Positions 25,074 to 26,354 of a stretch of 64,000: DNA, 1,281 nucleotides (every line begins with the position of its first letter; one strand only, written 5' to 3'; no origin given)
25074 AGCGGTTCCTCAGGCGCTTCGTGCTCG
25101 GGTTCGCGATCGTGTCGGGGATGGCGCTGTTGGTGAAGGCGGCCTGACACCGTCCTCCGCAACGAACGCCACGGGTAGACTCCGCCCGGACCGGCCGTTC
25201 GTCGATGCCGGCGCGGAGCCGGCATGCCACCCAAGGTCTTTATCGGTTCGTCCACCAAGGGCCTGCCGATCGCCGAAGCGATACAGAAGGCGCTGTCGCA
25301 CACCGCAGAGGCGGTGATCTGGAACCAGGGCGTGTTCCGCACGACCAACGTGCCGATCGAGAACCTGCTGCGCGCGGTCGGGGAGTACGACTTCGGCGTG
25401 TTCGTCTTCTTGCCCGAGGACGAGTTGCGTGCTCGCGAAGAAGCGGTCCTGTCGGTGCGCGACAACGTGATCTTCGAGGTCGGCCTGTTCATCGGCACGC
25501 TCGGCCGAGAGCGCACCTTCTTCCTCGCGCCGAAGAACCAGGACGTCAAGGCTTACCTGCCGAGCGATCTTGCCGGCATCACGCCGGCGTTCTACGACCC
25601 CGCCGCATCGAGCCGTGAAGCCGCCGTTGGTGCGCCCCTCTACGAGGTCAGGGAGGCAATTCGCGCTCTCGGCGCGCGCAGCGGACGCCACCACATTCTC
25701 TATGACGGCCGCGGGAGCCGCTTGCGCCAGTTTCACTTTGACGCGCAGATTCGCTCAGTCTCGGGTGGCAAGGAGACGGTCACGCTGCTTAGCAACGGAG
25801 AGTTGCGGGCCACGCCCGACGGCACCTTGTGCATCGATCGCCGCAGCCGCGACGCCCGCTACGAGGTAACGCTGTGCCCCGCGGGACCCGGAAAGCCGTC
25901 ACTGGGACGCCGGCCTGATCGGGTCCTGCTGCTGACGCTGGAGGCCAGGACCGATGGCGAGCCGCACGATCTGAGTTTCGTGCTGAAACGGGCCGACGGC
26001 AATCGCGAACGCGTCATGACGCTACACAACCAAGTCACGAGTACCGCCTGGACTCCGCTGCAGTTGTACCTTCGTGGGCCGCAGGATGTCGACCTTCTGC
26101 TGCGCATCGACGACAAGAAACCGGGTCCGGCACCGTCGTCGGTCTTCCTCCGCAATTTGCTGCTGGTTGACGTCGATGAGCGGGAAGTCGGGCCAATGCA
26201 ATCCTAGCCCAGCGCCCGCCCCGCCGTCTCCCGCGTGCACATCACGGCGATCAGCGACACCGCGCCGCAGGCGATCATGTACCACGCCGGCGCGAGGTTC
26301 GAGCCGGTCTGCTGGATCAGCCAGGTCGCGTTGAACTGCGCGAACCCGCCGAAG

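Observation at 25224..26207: Stand-alone, horizontally acquired TIR-like (CAP12/PycTIR-type) protein fused to an unassigned beta-rich domain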

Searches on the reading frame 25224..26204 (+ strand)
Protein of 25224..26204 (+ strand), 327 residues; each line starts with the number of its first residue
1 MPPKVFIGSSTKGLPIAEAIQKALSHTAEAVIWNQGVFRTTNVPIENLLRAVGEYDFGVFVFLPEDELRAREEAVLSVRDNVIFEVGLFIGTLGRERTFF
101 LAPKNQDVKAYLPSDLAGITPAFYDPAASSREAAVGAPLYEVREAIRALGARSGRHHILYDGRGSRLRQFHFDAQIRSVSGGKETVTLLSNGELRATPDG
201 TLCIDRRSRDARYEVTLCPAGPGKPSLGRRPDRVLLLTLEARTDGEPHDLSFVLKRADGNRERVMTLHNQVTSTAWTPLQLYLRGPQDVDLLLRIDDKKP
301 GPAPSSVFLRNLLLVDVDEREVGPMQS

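Call 3: search_protein_families(library=pfam, proteins=[window:25224-26204:+], max_evalue=1)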
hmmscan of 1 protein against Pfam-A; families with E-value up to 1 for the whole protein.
window:25224-26204:+ (327 aa): 1 family
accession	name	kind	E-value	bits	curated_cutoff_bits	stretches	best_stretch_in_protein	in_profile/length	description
PF10137.14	CAP12-PCTIR_TIR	-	1.2e-29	103.1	24.7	1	4-125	1-118/119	CAP12/Pycsar effector protein, TIR domain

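Call 4: search_protein_families(library=padloc, proteins=[window:25224-26204:+], max_evalue=1)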
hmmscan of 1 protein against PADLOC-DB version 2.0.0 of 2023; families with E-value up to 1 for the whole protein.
window:25224-26204:+ (327 aa): 9 families
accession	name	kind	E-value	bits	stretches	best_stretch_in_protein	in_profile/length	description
PDLC00731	Effector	-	3e-45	152.5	1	3-152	155-304/306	TIR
PDLC00732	Effector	-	6.2e-43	144.8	1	3-152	151-300/301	TIR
PDLC00729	Effector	-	1e-37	128.3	1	2-129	3-127/310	TIR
PDLC02371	PycTIR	-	2e-34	117.3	1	3-152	152-288/288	-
PDLC05005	PDC-S35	-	5.4e-11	40.7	1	45-121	160-233/264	-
PDLC05006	PDC-S35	-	4.2e-09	34.1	1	45-120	124-200/231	-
PDLC05007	PDC-S35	-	1.8e-08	32.4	1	53-120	182-247/278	-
PDLC05004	PDC-S35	-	5.8e-08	30.7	1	54-120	169-234/265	-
PDLC05003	PDC-S35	-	5.2e-06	24.2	1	45-120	131-209/245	-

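Call 5: search_protein_families(library=ncbifam, proteins=[window:25224-26204:+], max_evalue=1)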
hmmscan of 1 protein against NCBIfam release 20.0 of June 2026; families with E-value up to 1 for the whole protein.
window:25224-26204:+ (327 aa): 2 families
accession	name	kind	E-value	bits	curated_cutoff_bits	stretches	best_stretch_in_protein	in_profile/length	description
NF050172.1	CDNTAsCap12CFB2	equivalog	3.6e-31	108.5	450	1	1-130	1-126/312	CBASS system CD-NTase-associated NAD(+) hydrolase Cap12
NF050171.1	CDNTAsCap12CFB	equivalog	3.5e-26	92.2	450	1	4-128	1-126/305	CBASS system CD-NTase-associated NAD(+) hydrolase Cap12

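Call 6: find_homologous_proteins(query=window:25224-26204:+)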
Query window:25224-26204:+ (327 aa): 831 proteins with E <= 0.001 among 8000 candidates; the best 120 are listed.
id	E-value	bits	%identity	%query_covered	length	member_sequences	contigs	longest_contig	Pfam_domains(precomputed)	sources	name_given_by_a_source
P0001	8.3e-215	730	100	100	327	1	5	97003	PF10137.15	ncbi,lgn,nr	ncbi:MAG: nucleotide-binding protein [Proteobacteria bacterium]|nr:nucleotide-binding protein [Pseud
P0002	5.4e-86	307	50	97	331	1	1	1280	PF10137.15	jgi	jgi:hypothetical protein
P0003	1.2e-82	296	48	97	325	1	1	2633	PF10137.15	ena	-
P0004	1.6e-81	292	47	97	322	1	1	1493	PF10137.15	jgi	jgi:hypothetical protein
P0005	1.3e-79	286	42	97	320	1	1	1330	PF10137.15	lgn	-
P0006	7.7e-79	283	45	97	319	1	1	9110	PF10137.15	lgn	-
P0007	7.9e-79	283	47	97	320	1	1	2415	PF10137.15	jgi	jgi:Predicted nucleotide-binding protein containing TIR-like domain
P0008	1.4e-78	282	46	97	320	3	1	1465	PF10137.15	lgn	-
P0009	7.5e-78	280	43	97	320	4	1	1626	PF10137.15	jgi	jgi:hypothetical protein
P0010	4.1e-77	278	45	97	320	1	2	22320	PF10137.15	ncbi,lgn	ncbi:MAG: nucleotide-binding protein [Pyrinomonadaceae bacterium]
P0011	8.4e-77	277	46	97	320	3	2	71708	PF10137.15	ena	-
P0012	2.0e-76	275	43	97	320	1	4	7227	PF10137.15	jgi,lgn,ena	-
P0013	2.2e-76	275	46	97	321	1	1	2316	PF10137.15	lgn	-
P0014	3.7e-75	271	45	97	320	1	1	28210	PF10137.15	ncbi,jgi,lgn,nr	ncbi:MAG: hypothetical protein QOJ86_1528 [Bradyrhizobium sp.]|jgi:hypothetical protein|nr:hypotheti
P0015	9.9e-75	270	45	95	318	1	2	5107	PF10137.15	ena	-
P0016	1.3e-74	269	45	96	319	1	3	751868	PF10137.15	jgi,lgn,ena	-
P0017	2.2e-74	269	44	97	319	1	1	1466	PF10137.15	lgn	-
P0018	6.4e-74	267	44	97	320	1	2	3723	PF10137.15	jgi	jgi:hypothetical protein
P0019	3.1e-73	265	44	97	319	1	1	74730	PF10137.15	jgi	-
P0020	3.8e-73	265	45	97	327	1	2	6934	PF10137.15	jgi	jgi:hypothetical protein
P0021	4.1e-73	264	45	97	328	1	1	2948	PF10137.15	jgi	jgi:hypothetical protein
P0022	1.2e-72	263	44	97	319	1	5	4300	PF10137.15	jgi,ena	-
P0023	3.8e-70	255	45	97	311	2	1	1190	PF10137.15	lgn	-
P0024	3.6e-68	248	42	97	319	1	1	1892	PF10137.15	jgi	jgi:hypothetical protein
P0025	9.8e-67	244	51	69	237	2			PF10137.15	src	-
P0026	1.6e-63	233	43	97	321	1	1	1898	PF10137.15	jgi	jgi:hypothetical protein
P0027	3.5e-63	232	41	97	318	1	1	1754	PF10137.15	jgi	jgi:hypothetical protein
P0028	1.3e-58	217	40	96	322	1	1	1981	PF10137.15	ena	-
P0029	1.9e-58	216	41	95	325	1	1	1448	PF10137.15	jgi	jgi:CAP12/Pycsar effector protein, TIR domain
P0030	8.0e-57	211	38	95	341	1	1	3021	PF10137.15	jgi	jgi:hypothetical protein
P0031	1.5e-54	204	40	96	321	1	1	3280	PF10137.15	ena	-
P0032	4.1e-49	186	36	96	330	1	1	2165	PF10137.15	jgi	jgi:hypothetical protein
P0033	2.6e-47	180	48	63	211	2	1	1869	PF10137.15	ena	-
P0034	3.4e-46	176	38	79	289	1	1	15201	PF10137.15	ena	-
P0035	8.5e-45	171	33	96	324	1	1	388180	PF10137.15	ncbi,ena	-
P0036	3.1e-44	170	37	96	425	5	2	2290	PF10137.15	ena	-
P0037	1.4e-43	167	34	97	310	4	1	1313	PF10137.15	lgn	-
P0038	2.2e-40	157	51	48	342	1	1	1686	PF13431.13,PF23914.2,PF13414.13,PF13176.13,PF13428.13,PF13374.13,PF14559.13,PF13371.13,PF00515.35,PF12895.14,PF13424.13,PF13432.13,PF13181.13,PF10137.15,PF07719.24,PF13174.13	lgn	-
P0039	2.0e-38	151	48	49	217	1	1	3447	PF10137.15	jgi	jgi:predicted nucleotide-binding protein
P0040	3.0e-38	150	50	45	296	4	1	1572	PF14338.13,PF10137.15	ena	-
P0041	3.4e-38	150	49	47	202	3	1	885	PF10137.15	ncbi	-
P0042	5.0e-38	149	50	46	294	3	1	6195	PF00072.31,PF10137.15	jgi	jgi:CheY-like chemotaxis protein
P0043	5.2e-38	149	50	45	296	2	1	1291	PF14338.13,PF10137.15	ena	-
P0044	8.1e-37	145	51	46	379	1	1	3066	PF10137.15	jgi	jgi:hypothetical protein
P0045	9.0e-37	145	50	46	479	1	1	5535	PF14559.13,PF23914.2,PF13424.13,PF09295.17,PF13428.13,PF10137.15,PF07719.24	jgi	jgi:tetratricopeptide (TPR) repeat protein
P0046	3.7e-36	143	49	46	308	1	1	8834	PF10137.15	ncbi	ncbi:TIR domain-containing protein [Planctomycetota bacterium]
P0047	4.7e-36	143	50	46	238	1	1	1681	PF10137.15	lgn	-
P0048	6.5e-36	142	50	46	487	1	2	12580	PF14559.13,PF13428.13,PF10137.15,PF07719.24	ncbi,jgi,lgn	ncbi:MAG: tetratricopeptide (TPR) repeat protein [Oleiphilaceae bacterium]|jgi:tetratricopeptide (TP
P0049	7.9e-36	142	49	46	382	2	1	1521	PF14559.13,PF09295.17,PF13428.13,PF10137.15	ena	-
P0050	1.6e-35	141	49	46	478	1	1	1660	PF14559.13,PF13428.13,PF10137.15,PF07719.24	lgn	-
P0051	2.7e-35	140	47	48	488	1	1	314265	PF14559.13,PF09295.17,PF13428.13,PF13181.13,PF10137.15,PF07719.24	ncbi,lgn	-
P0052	3.5e-35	140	49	47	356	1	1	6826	PF10137.15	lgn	-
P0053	7.5e-35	139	49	46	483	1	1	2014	PF14559.13,PF12895.14,PF13424.13,PF13428.13,PF10137.15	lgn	-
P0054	9.9e-35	138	42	57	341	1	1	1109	PF10137.15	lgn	-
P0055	2.0e-34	137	48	46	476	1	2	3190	PF14559.13,PF13431.13,PF23914.2,PF12895.14,PF13424.13,PF09295.17,PF13428.13,PF10137.15,PF07719.24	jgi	jgi:tetratricopeptide (TPR) repeat protein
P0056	2.7e-34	137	48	48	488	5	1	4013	PF14559.13,PF13428.13,PF13181.13,PF10137.15,PF07719.24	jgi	-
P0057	2.9e-34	137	50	46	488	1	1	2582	PF14559.13,PF13428.13,PF10137.15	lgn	-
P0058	3.3e-34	137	48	47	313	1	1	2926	PF10137.15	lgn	-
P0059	3.9e-34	136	49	44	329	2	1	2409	PF10137.15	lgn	-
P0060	4.2e-34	136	49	46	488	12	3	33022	PF14559.13,PF23914.2,PF00515.35,PF12895.14,PF13424.13,PF13432.13,PF13428.13,PF13181.13,PF10137.15,PF07719.24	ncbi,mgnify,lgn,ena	mgnify:FL=1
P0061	4.4e-34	136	49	46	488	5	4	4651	PF14559.13,PF13424.13,PF13428.13,PF13181.13,PF10137.15,PF07719.24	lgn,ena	-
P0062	4.8e-34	136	47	46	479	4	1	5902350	PF14559.13,PF13428.13,PF10137.15,PF07719.24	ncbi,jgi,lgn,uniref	ncbi:TIR domain-containing protein [Pseudomonas sp. LW8]|jgi:predicted nucleotide-binding protein|un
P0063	5.0e-34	136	47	47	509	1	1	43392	PF14559.13,PF23914.2,PF13428.13,PF10137.15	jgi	jgi:predicted Zn-dependent protease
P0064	5.8e-34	136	49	46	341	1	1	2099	PF10137.15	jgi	jgi:hypothetical protein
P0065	7.8e-34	135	45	45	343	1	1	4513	PF10137.15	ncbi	-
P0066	8.3e-34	135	51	44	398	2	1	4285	PF10137.15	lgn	-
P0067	1.4e-33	135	43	49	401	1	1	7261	PF10137.15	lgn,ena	-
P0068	1.6e-33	134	51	46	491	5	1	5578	PF14559.13,PF09295.17,PF13428.13,PF13181.13,PF10137.15,PF07719.24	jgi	jgi:tetratricopeptide (TPR) repeat protein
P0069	2.6e-33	134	47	46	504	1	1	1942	PF13431.13,PF23914.2,PF13414.13,PF13176.13,PF13428.13,PF13374.13,PF14559.13,PF24575.2,PF00515.35,PF12895.14,PF13424.13,PF21033.5,PF13432.13,PF09295.17,PF13429.13,PF13181.13,PF10137.15,PF07719.24,PF13174.13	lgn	-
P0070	3.2e-33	133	50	46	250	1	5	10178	PF10137.15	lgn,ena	-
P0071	3.5e-33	133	48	45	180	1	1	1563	PF10137.15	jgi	jgi:predicted nucleotide-binding protein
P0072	4.2e-33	133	46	44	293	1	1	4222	PF10137.15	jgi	jgi:hypothetical protein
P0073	5.1e-33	133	46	45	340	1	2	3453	PF10137.15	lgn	-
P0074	6.2e-33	132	46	47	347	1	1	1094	PF10137.15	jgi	-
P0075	6.2e-33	132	47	44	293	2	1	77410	PF10137.15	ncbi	-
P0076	7.1e-33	132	47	46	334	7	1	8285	PF10137.15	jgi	jgi:hypothetical protein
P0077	8.0e-33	132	48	45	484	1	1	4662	PF14559.13,PF23914.2,PF00515.35,PF12895.14,PF13424.13,PF13428.13,PF13181.13,PF10137.15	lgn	-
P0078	8.3e-33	132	44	46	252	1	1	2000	PF10137.15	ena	-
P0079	8.5e-33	132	45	47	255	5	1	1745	PF10137.15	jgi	-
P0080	9.0e-33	132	52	43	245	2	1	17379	PF10137.15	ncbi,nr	ncbi:MAG TPA: nucleotide-binding protein [Longimicrobiaceae bacterium]|nr:nucleotide-binding protein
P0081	9.8e-33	132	46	46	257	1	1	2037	PF10137.15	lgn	-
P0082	1.2e-32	132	44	47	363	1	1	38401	PF10137.15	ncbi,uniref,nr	ncbi:hypothetical protein BOQ62_00155 [Chryseobacterium sp. CH21]|uniref:nucleotide-binding protein 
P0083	1.3e-32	131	47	46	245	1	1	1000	PF10137.15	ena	-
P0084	1.8e-32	131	47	44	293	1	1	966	PF10137.15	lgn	-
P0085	1.8e-32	131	48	46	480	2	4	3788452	PF14559.13,PF13424.13,PF10137.15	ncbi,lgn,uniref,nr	ncbi:TIR domain-containing protein [Vibrio lentus]|uniref:Putative nucleotide-binding protein contai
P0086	2.1e-32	131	46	47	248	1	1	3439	PF10137.15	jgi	jgi:Predicted nucleotide-binding protein containing TIR-like domain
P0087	2.2e-32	131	48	46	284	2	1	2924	PF10137.15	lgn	-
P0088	2.5e-32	131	46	46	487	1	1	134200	PF14559.13,PF00515.35,PF13428.13,PF10137.15,PF07719.24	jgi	jgi:tetratricopeptide (TPR) repeat protein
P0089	2.5e-32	130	50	39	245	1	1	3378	PF10137.15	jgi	jgi:hypothetical protein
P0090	3.3e-32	130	50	45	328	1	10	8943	PF10137.15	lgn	-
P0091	3.5e-32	130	47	46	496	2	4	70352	PF14559.13,PF13431.13,PF13428.13,PF10137.15,PF07719.24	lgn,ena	-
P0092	3.5e-32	130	47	44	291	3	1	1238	PF10137.15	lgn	-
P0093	3.5e-32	130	47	46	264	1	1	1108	PF10137.15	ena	-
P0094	3.9e-32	130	35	67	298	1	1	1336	PF10137.15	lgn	-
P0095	3.9e-32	130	45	46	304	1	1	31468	PF10137.15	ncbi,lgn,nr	ncbi:MAG: nucleotide-binding protein [Verrucomicrobia bacterium]|nr:nucleotide-binding protein [Verr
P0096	3.9e-32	130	45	46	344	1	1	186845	PF10137.15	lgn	-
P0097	3.9e-32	130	45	47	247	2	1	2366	PF10137.15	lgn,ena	-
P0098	4.0e-32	130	46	46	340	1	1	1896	PF00990.27,PF10137.15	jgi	jgi:diguanylate cyclase (GGDEF)-like protein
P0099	4.8e-32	130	47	49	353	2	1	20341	PF10137.15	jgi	jgi:Predicted nucleotide-binding protein containing TIR-like domain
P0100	5.5e-32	129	45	47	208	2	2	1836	PF10137.15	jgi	jgi:predicted nucleotide-binding protein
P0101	5.8e-32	129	48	46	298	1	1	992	PF10137.15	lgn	-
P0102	5.8e-32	129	46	46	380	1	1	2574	PF10137.15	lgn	-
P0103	5.9e-32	129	48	46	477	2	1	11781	PF14559.13,PF23914.2,PF13428.13,PF13181.13,PF10137.15,PF07719.24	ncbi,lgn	ncbi:TIR domain-containing protein [Vibrio cholerae]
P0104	6.5e-32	129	46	46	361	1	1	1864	PF10137.15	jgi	jgi:flagellar biosynthesis GTPase FlhF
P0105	7.1e-32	129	45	46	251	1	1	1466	PF10137.15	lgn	-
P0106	7.6e-32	129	47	47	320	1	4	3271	PF10137.15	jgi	jgi:hypothetical protein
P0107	7.7e-32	129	50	44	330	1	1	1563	PF10137.15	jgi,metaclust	metaclust:\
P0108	7.9e-32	129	45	45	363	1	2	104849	PF10137.15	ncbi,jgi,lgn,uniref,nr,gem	ncbi:nucleotide-binding protein [Chryseobacterium gleum]|uniref:nucleotide-binding protein n=1 Tax=C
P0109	8.8e-32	129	45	47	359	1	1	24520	PF10137.15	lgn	-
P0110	8.8e-32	129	48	44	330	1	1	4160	PF25764.2,PF10137.15,PF24627.2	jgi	jgi:hypothetical protein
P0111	9.8e-32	129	47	45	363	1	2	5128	PF10137.15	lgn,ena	-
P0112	1.1e-31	128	47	47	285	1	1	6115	PF10137.15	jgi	jgi:hypothetical protein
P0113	1.1e-31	128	46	46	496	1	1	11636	PF14559.13,PF13424.13,PF13428.13,PF13181.13,PF10137.15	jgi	jgi:tetratricopeptide (TPR) repeat protein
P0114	1.2e-31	128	44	47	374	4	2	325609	PF10137.15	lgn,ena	-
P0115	1.4e-31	128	49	46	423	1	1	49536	PF10137.15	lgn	-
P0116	1.4e-31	128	45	47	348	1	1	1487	PF10137.15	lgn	-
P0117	1.4e-31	128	46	45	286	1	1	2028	PF10137.15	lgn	-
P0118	1.5e-31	128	48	45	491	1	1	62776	PF14559.13,PF23914.2,PF00515.35,PF12895.14,PF13428.13,PF10137.15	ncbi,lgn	-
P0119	1.8e-31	128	49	46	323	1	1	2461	PF10137.15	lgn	-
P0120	1.9e-31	128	46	45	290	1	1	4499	PF10137.15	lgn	-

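Call 10: find_encoding_contigs(protein=P0001, flank=10000, max_places=5)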
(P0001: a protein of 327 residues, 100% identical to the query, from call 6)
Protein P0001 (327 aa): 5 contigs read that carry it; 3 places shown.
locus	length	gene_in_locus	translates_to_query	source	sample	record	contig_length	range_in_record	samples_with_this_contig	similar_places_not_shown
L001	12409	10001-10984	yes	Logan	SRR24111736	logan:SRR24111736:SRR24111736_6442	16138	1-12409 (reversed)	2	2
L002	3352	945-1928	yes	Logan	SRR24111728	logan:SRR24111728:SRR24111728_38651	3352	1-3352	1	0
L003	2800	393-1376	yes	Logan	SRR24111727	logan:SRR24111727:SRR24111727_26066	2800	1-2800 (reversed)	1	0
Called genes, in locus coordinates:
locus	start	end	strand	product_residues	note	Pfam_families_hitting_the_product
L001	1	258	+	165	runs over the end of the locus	PF07883:Cupin_2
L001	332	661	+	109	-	PF03795:YCII (weak)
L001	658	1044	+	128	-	PF04343:DUF488, PF22751:DUF488-N3a, PF22752:DUF488-N3i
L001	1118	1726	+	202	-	PF03167:UDG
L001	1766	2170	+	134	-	PF04828:GFA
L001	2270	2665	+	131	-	PF00034:Cytochrom_C, PF13442:Cytochrome_CBB3 (weak)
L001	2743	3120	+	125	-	PF20337:DUF6632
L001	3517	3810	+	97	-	PF22513:FitA-like_RHH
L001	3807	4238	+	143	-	PF01850:PIN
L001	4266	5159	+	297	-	PF13508:Acetyltransf_7 (weak), PF14542:Acetyltransf_CG (faint), PF13880:Acetyltransf_13 (faint), PF00583:Acetyltransf_1, PF13673:Acetyltransf_10, PF13508:Acetyltransf_7, PF08445:FR47 (weak)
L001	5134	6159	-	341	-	PF00356:LacI, PF00532:Peripla_BP_1, PF13407:Peripla_BP_4, PF13377:Peripla_BP_3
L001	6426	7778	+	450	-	PF00860:Xan_ur_permease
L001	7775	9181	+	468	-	PF01979:Amidohydro_1, PF07969:Amidohydro_3 (weak)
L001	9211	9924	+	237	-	PF01925:TauE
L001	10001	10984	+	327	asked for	PF10137:CAP12-PCTIR_TIR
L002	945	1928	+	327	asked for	PF10137:CAP12-PCTIR_TIR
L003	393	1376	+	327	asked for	PF10137:CAP12-PCTIR_TIR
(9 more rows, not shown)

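Call 11: find_encoding_contigs(protein=P0016, flank=8000, max_places=2)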
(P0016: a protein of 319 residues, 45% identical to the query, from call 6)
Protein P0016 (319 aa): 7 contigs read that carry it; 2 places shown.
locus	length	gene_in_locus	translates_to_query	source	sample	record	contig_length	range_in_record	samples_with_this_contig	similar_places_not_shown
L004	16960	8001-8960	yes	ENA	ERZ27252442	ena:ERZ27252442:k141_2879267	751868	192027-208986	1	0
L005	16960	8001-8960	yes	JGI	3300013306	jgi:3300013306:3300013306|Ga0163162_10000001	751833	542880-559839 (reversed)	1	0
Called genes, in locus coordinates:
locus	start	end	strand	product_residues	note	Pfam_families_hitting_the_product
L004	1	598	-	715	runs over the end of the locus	-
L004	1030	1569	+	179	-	PF00210:Ferritin, PF02915:Rubrerythrin (weak)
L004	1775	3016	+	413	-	PF01694:Rhomboid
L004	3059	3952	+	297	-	PF02737:3HCDH_N, PF00725:3HCDH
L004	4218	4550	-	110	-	-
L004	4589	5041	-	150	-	PF06841:Phage_T4_gp19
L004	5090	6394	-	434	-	PF00999:Na_H_Exchanger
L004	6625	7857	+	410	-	PF01321:Creatinase_N, PF00557:Peptidase_M24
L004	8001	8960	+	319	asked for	PF10137:CAP12-PCTIR_TIR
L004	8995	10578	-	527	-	PF00962:A_deaminase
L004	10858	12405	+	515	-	PF00083:Sugar_tr, PF07690:MFS_1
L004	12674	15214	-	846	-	PF02190:LON_substr_bdg, PF05496:RuvB_N (faint), PF00004:AAA, PF07728:AAA_5 (weak), PF22667:Lon_lid, PF05362:Lon_C, PF13541:ChlI (weak)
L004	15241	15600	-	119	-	PF00011:HSP20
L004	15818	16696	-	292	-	PF00571:CBS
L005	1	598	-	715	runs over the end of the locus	-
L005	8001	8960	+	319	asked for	PF10137:CAP12-PCTIR_TIR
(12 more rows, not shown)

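Call 12: find_encoding_contigs(protein=P0035, flank=8000, max_places=2)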
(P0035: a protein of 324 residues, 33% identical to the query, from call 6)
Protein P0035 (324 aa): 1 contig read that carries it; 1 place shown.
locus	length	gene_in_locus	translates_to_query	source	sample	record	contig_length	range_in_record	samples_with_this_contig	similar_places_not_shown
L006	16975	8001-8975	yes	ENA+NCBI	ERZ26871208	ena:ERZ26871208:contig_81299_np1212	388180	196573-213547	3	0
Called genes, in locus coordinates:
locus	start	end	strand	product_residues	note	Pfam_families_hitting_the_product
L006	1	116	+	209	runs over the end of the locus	PF00072:Response_reg, PF00196:GerE, PF08281:Sigma70_r4_2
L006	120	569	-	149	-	-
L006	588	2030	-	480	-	PF17899:Peptidase_M61_N, PF05299:Peptidase_M61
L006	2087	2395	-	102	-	-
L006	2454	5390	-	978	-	PF07995:GSDH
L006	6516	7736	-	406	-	PF00493:MCM (weak), PF00004:AAA, PF07724:AAA_2, PF07728:AAA_5 (weak)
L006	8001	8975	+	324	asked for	PF10137:CAP12-PCTIR_TIR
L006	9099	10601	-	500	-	PF05221:AdoHcyase, PF00670:AdoHcyase_NAD, PF02826:2-Hacid_dh_C (weak)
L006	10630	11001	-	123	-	PF05635:23S_rRNA_IVP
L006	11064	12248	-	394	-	PF00438:S-AdoMet_synt_N, PF02772:S-AdoMet_synt_M, PF02773:S-AdoMet_synt_C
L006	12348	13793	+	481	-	-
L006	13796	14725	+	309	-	PF01022:HTH_5, PF01209:Ubie_methyltran, PF05175:MTS, PF13489:Methyltransf_23, PF13847:Methyltransf_31, PF08241:Methyltransf_11, PF08242:Methyltransf_12, PF13649:Methyltransf_25, +2 more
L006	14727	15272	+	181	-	PF08002:DUF1697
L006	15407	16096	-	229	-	PF08264:Anticodon_1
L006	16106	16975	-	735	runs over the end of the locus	PF00133:tRNA-synt_1, PF09334:tRNA-synt_1g, PF13603:tRNA-synt_1_2, PF00133:tRNA-synt_1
